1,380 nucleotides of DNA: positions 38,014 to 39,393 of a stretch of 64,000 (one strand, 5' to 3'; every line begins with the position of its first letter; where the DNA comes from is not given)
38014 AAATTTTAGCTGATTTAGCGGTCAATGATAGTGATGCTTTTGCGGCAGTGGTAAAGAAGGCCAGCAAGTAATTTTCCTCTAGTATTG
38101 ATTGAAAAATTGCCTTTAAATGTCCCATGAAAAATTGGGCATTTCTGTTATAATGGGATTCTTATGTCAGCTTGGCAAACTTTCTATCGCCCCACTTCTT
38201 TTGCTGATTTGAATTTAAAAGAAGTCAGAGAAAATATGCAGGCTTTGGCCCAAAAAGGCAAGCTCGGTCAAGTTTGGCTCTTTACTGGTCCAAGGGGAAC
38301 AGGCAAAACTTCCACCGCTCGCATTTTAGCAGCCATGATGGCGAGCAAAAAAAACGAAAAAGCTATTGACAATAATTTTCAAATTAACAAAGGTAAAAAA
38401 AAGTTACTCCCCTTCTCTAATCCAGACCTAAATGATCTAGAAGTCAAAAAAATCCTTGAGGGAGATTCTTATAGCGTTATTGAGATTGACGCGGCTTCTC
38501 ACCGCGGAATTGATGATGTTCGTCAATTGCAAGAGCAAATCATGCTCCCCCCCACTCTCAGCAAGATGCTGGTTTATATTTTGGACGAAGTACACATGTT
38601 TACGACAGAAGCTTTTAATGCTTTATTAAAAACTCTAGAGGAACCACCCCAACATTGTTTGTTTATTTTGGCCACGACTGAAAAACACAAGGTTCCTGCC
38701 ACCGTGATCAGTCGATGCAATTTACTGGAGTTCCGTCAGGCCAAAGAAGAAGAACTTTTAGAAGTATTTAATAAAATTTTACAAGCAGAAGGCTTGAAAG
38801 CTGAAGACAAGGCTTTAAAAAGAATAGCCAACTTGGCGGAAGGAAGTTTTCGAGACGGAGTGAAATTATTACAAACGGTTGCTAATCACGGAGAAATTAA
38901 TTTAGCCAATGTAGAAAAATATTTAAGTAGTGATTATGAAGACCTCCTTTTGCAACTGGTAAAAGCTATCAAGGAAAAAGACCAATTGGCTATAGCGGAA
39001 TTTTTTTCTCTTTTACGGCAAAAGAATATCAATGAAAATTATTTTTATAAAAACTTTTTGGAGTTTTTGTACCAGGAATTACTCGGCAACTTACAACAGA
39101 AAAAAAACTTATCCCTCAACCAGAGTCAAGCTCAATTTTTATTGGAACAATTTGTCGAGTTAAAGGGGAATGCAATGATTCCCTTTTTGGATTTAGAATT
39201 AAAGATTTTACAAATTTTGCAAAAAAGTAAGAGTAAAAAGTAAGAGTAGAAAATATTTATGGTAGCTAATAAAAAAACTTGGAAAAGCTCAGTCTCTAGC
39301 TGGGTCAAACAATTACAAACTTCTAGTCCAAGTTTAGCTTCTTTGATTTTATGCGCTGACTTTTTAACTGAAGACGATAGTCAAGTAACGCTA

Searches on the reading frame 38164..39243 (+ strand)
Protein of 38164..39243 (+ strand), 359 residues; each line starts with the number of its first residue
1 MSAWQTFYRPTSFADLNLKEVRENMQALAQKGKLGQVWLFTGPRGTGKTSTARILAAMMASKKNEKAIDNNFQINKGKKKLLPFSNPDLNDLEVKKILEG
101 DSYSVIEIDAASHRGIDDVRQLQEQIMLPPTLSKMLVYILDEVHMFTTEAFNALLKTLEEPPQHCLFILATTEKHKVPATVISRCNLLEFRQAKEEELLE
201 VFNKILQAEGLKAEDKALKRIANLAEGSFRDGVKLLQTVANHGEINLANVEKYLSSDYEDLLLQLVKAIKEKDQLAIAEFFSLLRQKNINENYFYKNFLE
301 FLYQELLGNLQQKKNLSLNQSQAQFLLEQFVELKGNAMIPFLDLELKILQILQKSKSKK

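Call 30: search_protein_families(library=pfam, proteins=[window:38164-39243:+], max_evalue=0.00001)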
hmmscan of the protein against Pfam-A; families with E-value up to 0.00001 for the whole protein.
window:38164-39243:+ (359 aa): 4 families
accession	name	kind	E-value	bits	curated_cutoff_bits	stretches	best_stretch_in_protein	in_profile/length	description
PF13177.12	DNA_pol3_delta2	-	1.4e-30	106.8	27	1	20-192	4-159/161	DNA polymerase III, delta subunit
PF00004.35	AAA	-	3.7e-09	37.6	21.2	1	39-186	2-124/131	ATPase family associated with various cellular activities (AAA)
PF22608.2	DNAX_ATPase_lid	-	8.4e-08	32.3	27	1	202-236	6-40/49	DNA polymerase III clamp loader subunit, ATPase lid domain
PF07728.20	AAA_5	-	1e-05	26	22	0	39-68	3-33/139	AAA domain (dynein-related subfamily)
